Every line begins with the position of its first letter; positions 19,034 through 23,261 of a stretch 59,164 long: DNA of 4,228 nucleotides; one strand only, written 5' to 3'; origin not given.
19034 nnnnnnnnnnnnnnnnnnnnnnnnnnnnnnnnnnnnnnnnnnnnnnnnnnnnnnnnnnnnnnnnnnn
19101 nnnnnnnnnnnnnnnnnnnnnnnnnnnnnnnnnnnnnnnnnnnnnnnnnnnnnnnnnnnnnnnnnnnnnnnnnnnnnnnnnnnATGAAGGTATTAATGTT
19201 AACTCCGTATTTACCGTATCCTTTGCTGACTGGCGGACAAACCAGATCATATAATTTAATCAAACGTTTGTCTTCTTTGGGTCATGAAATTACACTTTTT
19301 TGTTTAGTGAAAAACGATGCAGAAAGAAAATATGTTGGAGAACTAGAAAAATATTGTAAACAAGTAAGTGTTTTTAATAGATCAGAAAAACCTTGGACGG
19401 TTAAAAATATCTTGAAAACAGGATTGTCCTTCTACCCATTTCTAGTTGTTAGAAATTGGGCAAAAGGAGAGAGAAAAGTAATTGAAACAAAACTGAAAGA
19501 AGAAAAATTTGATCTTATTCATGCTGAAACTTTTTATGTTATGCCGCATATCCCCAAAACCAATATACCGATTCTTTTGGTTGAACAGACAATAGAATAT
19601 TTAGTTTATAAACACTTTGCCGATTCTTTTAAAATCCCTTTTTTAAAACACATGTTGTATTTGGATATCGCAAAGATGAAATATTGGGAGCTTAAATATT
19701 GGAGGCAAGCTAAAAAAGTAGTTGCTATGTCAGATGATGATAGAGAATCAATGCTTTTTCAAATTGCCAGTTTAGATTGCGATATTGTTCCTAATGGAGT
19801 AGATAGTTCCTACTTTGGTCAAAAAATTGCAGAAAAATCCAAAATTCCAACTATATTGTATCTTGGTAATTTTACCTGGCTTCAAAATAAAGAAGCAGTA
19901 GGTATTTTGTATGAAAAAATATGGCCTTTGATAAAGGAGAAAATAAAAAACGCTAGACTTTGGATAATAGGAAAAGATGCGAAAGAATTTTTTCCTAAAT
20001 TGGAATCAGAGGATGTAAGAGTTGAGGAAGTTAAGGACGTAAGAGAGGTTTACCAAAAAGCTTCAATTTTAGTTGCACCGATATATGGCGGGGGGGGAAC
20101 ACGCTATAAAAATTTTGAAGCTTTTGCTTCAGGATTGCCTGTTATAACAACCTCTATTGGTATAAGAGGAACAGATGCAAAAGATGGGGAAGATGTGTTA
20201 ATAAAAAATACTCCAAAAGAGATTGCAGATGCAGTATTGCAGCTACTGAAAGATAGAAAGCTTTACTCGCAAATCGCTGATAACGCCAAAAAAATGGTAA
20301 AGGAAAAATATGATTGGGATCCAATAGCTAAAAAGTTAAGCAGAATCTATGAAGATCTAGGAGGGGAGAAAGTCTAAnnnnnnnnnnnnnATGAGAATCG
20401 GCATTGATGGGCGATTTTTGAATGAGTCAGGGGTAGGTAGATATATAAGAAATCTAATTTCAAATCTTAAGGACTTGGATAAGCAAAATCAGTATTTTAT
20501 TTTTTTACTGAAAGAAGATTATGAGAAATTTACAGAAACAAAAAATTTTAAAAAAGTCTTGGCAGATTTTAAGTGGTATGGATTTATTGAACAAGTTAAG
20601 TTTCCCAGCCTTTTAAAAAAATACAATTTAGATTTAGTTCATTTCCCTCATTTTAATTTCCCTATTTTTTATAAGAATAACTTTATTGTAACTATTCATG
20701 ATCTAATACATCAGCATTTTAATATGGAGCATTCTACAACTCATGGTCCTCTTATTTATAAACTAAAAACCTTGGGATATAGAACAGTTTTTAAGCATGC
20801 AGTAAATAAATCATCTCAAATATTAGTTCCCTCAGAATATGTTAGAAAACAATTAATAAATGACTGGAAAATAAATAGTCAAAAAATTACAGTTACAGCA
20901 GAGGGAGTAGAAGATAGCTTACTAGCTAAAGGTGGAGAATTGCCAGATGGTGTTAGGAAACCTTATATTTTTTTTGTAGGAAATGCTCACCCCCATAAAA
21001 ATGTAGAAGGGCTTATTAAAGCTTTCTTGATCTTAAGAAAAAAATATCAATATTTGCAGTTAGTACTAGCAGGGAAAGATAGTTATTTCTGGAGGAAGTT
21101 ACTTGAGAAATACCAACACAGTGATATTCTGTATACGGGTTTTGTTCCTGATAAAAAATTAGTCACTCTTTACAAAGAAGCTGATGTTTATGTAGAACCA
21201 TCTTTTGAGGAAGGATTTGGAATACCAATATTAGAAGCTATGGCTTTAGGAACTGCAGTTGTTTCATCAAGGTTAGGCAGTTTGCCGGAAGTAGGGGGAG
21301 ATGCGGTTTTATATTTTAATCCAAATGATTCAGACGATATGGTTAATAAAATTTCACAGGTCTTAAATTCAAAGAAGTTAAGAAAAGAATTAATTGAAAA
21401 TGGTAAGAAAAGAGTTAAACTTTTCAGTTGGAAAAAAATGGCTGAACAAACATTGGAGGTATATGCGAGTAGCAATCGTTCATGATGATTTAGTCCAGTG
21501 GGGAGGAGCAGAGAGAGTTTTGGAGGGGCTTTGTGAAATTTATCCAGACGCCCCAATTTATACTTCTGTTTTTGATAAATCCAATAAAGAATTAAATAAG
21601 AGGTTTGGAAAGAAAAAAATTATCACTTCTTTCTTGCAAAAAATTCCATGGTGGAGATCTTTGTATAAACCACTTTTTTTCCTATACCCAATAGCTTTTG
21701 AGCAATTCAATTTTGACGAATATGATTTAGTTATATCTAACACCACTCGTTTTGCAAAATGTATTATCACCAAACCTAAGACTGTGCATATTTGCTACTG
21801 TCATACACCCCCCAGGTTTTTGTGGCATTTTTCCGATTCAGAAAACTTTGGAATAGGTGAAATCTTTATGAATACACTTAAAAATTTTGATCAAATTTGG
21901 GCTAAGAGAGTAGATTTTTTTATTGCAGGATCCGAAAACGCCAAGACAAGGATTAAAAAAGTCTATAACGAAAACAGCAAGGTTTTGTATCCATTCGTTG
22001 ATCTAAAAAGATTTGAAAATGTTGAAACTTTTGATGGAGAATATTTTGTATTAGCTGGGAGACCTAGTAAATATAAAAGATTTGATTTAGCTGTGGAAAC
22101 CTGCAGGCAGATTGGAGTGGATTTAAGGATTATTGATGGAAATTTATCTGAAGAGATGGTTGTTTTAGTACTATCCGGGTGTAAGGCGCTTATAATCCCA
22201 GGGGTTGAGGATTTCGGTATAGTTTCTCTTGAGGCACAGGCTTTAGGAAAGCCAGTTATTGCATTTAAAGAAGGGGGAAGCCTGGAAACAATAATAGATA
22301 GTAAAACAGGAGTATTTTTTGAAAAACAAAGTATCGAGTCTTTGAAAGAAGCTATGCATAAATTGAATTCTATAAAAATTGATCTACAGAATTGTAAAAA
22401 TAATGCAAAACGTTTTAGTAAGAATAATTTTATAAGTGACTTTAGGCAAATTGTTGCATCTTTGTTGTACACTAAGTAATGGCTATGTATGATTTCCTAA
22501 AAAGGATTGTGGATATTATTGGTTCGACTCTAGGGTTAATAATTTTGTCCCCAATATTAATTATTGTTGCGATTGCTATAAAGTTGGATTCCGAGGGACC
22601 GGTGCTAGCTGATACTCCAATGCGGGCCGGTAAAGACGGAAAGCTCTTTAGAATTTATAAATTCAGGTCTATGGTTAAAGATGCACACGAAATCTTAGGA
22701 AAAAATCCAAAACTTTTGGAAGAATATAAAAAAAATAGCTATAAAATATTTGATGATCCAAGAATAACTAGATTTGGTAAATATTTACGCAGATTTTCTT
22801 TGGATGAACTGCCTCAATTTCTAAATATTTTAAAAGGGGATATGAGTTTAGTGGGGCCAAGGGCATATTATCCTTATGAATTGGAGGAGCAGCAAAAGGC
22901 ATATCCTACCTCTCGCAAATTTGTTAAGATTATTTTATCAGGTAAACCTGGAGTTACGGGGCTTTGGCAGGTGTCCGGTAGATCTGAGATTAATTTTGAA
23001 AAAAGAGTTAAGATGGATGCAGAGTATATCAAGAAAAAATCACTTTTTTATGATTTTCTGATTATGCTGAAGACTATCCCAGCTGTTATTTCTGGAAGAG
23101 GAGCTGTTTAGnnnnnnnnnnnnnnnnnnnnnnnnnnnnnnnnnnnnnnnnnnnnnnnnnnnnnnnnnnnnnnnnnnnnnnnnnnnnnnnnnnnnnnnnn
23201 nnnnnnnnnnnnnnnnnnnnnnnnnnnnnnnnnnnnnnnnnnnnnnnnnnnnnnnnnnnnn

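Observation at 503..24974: Exceptionally GT-C-rich glycosylation megalocus: a possibly undescribed extracytoplasmic glycan-assembly or protein-glycosylation system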

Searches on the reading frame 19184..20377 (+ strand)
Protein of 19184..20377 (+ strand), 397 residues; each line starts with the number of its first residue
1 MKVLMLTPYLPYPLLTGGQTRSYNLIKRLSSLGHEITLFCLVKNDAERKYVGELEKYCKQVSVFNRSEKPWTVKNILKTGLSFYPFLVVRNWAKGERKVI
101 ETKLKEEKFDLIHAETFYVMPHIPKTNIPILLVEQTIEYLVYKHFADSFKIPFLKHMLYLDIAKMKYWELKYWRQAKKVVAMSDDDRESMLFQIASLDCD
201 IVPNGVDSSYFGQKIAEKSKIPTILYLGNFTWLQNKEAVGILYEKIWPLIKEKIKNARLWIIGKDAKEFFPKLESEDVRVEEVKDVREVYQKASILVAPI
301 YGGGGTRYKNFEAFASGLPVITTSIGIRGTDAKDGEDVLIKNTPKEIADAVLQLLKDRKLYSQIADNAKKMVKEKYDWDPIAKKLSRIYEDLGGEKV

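Call 5: search_protein_families(library=pfam, proteins=[window:19184-20377:+], max_evalue=0.01)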
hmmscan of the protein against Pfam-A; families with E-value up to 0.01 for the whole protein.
window:19184-20377:+ (397 aa): 5 families
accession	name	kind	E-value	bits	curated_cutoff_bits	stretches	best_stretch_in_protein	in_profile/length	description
PF13692.12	Glyco_trans_1_4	-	2.5e-23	83.4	27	1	222-357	2-142/142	Glycosyl transferases group 1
PF00534.26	Glycos_transf_1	-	7.4e-14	52.1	26.4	1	214-371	8-172/172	Glycosyl transferases group 1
PF13439.12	Glyco_transf_4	-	9.8e-12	45.7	28.5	1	17-208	3-168/170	Glycosyltransferase Family 4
PF13524.12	Glyco_trans_1_2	-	3.4e-08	34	25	1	258-385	16-142/144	Glycosyl transferase-like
PF13579.12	Glyco_trans_4_4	-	0.0016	19.2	29.7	1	16-135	1-102/158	Glycosyl transferase 4-like domain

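Call 48: search_protein_families(library=ncbifam, proteins=[window:19184-20377:+], max_evalue=0.00001)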
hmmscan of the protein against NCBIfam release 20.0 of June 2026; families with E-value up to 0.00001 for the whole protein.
window:19184-20377:+ (397 aa): 10 families
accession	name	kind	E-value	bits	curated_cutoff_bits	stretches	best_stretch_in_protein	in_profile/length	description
TIGR03087.1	stp1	hypoth_equivalog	4.1e-42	144.7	316.65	1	3-389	1-394/397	TIGR03087 family PEP-CTERM/XrtA system glycosyltransferase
TIGR03088.1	stp2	hypoth_equivalog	1.2e-09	37.7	409.05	1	282-391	262-372/374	TIGR03088 family PEP-CTERM/XrtA system glycosyltransferase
NF047684.1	TeichurnBiosyTuaC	equivalog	1.5e-09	37.3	550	1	284-391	281-388/391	teichuronic acid biosynthesis protein TuaC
TIGR02149.1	glgA_Coryne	subfamily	2.3e-09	36.8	302.4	1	283-391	274-389/391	glycogen synthase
TIGR04047.1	MSMEG_0565_glyc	hypoth_equivalog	2.9e-09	36.5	259.85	0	311-390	294-372/373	MSMEG_0565 family glycosyltransferase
TIGR03449.1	mycothiol_MshA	equivalog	1.5e-08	34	462.5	1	285-391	296-402/406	D-inositol-3-phosphate glycosyltransferase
TIGR04063.1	stp3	hypoth_equivalog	1e-06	27.9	442.05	0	174-392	156-395/397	TIGR04063 family PEP-CTERM/XrtA system glycosyltransferase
NF041876.1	EPS_EpsE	equivalog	2.2e-06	27.2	400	1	284-384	287-388/389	exopolysaccharide biosynthesis GT4 family glycosyltransferase EpsE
TIGR03999.1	thiol_BshA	equivalog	2.3e-06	26.8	273.7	0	308-392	287-373/375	N-acetyl-alpha-D-glucosaminyl L-malate synthase BshA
NF053787.1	GlcN_PG_synth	equivalog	3.5e-06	26.1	480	0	311-392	279-359/361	N-acetylglucosaminyl phosphatidylglycerol synthase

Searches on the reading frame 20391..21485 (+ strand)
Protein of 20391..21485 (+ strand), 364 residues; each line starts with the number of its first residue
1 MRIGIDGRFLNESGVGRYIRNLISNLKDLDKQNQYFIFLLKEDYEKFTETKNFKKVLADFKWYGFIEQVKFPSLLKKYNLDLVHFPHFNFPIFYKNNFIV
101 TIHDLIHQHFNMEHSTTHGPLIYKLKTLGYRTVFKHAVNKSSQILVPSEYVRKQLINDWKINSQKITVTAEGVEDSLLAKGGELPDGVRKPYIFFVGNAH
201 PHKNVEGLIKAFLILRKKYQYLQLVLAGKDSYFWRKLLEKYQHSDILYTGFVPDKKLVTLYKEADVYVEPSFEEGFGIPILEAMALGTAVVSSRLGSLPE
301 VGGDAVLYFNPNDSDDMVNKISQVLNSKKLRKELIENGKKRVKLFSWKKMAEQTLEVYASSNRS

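Call 5: search_protein_families(library=pfam, proteins=[window:20391-21485:+], max_evalue=0.01)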
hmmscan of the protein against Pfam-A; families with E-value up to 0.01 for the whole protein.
window:20391-21485:+ (364 aa): 5 families
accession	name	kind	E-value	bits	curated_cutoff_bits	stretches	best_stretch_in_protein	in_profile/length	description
PF00534.26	Glycos_transf_1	-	4.9e-38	130.8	26.4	1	189-341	14-172/172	Glycosyl transferases group 1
PF13692.12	Glyco_trans_1_4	-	1.1e-28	100.8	27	1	191-326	2-141/142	Glycosyl transferases group 1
PF13439.12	Glyco_transf_4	-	1.3e-12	48.5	28.5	1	14-175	3-168/170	Glycosyltransferase Family 4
PF13524.12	Glyco_trans_1_2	-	5.5e-10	39.8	25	1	220-355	13-143/144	Glycosyl transferase-like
PF20706.3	GT4-conflict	-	4.2e-05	23.1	26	1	185-294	192-313/385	Family 4 Glycosyltransferase in conflict systems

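Call 48: search_protein_families(library=ncbifam, proteins=[window:20391-21485:+], max_evalue=0.00001)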
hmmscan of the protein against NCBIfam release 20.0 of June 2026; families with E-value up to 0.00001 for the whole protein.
window:20391-21485:+ (364 aa): 33 families (the best 25 are shown)
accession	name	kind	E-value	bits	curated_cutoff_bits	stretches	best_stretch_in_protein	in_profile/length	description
TIGR04047.1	MSMEG_0565_glyc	hypoth_equivalog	3.6e-27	95.4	259.85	1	133-359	131-372/373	MSMEG_0565 family glycosyltransferase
TIGR02149.1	glgA_Coryne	subfamily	4.4e-23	82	302.4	1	123-359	131-388/391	glycogen synthase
TIGR04157.1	glyco_rSAM_CFB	subfamily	4.4e-21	75.4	400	1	135-357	164-405/406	TIGR04157 family glycosyltransferase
TIGR03999.1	thiol_BshA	equivalog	1.6e-20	73.4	273.7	1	51-359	56-371/375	N-acetyl-alpha-D-glucosaminyl L-malate synthase BshA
NF038295.1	EPS_HpsP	equivalog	5.5e-19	68.4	550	1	189-359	206-385/388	hormogonium polysaccharide biosynthesis glycosyltransferase HpsP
TIGR03449.1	mycothiol_MshA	equivalog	2e-18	66.5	462.5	1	136-360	160-402/406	D-inositol-3-phosphate glycosyltransferase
NF038229.1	Glyco4_Geo_Pelo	equivalog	4.7e-17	62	400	1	131-359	100-334/338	GPMC system family 4 glycosyltransferase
NF041876.1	EPS_EpsE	equivalog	6.4e-16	58.6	400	1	162-351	184-386/389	exopolysaccharide biosynthesis GT4 family glycosyltransferase EpsE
NF041010.1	glycosy_Agl16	equivalog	2.1e-15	56.5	575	1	96-361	89-351/352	glycosylation protein Agl16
TIGR03088.1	stp2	hypoth_equivalog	2.2e-15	56.6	409.05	1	189-359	193-371/374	TIGR03088 family PEP-CTERM/XrtA system glycosyltransferase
NF047684.1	TeichurnBiosyTuaC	equivalog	4.3e-15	55.5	550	1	131-359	155-387/391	teichuronic acid biosynthesis protein TuaC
NF053513.1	Gtran_IagA_BgsA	equivalog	1e-14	54.3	460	1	131-360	96-330/333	LTA glycolipid anchor biosynthesis glycosyltransferase, IagA/BgsA family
NF053787.1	GlcN_PG_synth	equivalog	1.5e-13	50.3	480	1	191-359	198-357/361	N-acetylglucosaminyl phosphatidylglycerol synthase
NF012028.0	PRK15484.1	subfamily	3.4e-13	49.4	618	1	136-354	135-371/380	lipopolysaccharide N-acetylglucosaminyltransferase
NF050063.1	ProtGlycPglJ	equivalog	1e-12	47.9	500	1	94-356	94-361/363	N-acetylgalactosamine-N,N'-diacetylbacillosaminyl-diphospho-undecaprenol 4-alpha-N-acetylgalactosaminyltransferase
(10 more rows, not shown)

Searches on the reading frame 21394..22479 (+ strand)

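Call 5: search_protein_families(library=pfam, proteins=[window:21394-22479:+], max_evalue=0.01)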
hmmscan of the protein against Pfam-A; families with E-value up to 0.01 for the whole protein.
window:21394-22479:+ (361 aa): 3 families
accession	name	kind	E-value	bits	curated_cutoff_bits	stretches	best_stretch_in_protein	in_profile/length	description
PF00534.26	Glycos_transf_1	-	3e-18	66.4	26.4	1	249-340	79-171/172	Glycosyl transferases group 1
PF13692.12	Glyco_trans_1_4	-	7.2e-11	43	27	1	246-324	62-139/142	Glycosyl transferases group 1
PF13439.12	Glyco_transf_4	-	9.1e-07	29.5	28.5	1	36-206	1-170/170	Glycosyltransferase Family 4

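Call 48: search_protein_families(library=ncbifam, proteins=[window:21394-22479:+], max_evalue=0.00001)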
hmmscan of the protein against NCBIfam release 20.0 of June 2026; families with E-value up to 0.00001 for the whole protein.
window:21394-22479:+ (361 aa): 8 families
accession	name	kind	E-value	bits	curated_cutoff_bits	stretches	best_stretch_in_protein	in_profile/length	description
TIGR02149.1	glgA_Coryne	subfamily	1.7e-09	37.3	302.4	1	244-344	265-365/391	glycogen synthase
NF053787.1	GlcN_PG_synth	equivalog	3e-09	36.2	480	1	242-356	241-351/361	N-acetylglucosaminyl phosphatidylglycerol synthase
TIGR03449.1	mycothiol_MshA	equivalog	8.9e-09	34.7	462.5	1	226-341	266-383/406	D-inositol-3-phosphate glycosyltransferase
NF041010.1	glycosy_Agl16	equivalog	2.6e-08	33.1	575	0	269-340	261-331/352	glycosylation protein Agl16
TIGR03999.1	thiol_BshA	equivalog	1.3e-07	30.9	273.7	1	256-350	268-366/375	N-acetyl-alpha-D-glucosaminyl L-malate synthase BshA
TIGR02472.1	sucr_P_syn_N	equivalog_domain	1e-06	27.9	576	1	271-341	350-420/439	sucrose-phosphate synthase, putative, glycosyltransferase domain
TIGR04063.1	stp3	hypoth_equivalog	3.4e-06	26.2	442.05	1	278-344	311-377/397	TIGR04063 family PEP-CTERM/XrtA system glycosyltransferase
TIGR03088.1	stp2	hypoth_equivalog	6.4e-06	25.4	409.05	1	214-348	228-364/374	TIGR03088 family PEP-CTERM/XrtA system glycosyltransferase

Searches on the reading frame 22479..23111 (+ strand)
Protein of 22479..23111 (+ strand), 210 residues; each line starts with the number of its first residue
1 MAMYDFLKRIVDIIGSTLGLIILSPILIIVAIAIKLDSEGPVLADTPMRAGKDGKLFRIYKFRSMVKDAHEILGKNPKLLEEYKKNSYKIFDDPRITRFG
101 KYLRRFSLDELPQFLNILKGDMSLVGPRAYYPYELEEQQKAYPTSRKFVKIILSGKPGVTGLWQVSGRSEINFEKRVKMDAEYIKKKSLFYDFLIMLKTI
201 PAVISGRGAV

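Call 5: search_protein_families(library=pfam, proteins=[window:22479-23111:+], max_evalue=0.01)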
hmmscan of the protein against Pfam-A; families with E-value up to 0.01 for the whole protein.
window:22479-23111:+ (210 aa): 1 family
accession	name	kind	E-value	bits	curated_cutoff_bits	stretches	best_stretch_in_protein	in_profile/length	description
PF02397.22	Bac_transf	-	1.6e-61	207.4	27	1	8-204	1-178/179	Bacterial sugar transferase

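Call 48: search_protein_families(library=ncbifam, proteins=[window:22479-23111:+], max_evalue=0.00001)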
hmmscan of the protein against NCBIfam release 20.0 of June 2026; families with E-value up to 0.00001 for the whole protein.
window:22479-23111:+ (210 aa): 10 families
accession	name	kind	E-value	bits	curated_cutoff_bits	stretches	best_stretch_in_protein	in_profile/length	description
TIGR03025.1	EPS_sugtrans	subfamily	7.6e-75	252.8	295.55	1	4-209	254-444/445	exopolysaccharide biosynthesis polyprenyl glycosylphosphotransferase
TIGR03022.1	WbaP_sugtrans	subfamily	5.3e-73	246.8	403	1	6-209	257-455/456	undecaprenyl-phosphate galactose phosphotransferase WbaP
TIGR03023.1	WcaJ_sugtrans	equivalog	3.7e-62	211.1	410.75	1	4-209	259-452/453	undecaprenyl-phosphate glucose phosphotransferase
NF052601.1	undeca_RfbP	equivalog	1.5e-60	204.5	330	1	5-205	42-237/244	undecaprenyl-phosphate galactose phosphotransferase family protein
NF041877.1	EPS_EpsZ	equivalog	6.2e-58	196.5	800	1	7-209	265-458/459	exopolysaccharide biosynthesis polyisoprenyl-phosphate hexose-1-phosphate transferase EpsZ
NF011751.0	PRK15204.1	equivalog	2e-47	161.9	907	1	5-209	277-475/476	undecaprenyl-phosphate galactose phosphotransferase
TIGR03013.1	EpsB_2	subfamily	7.7e-45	153.8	393.35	1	5-209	252-442/443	TIGR03013 family XrtA/PEP-CTERM system glycosyltransferase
NF007518.0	PRK10124.1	equivalog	2.2e-38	132.2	684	1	6-200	272-454/464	undecaprenyl-phosphate glucose phosphotransferase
NF050817.1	PolSacchBiosHfsE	equivalog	2.7e-35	122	750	1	6-210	270-466/467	polysaccharide biosynthesis protein HfsE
NF045514.1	glycotran_HepC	equivalog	5e-25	88.1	140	1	4-130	113-212/220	heterocyst development glycosyltransferase HepC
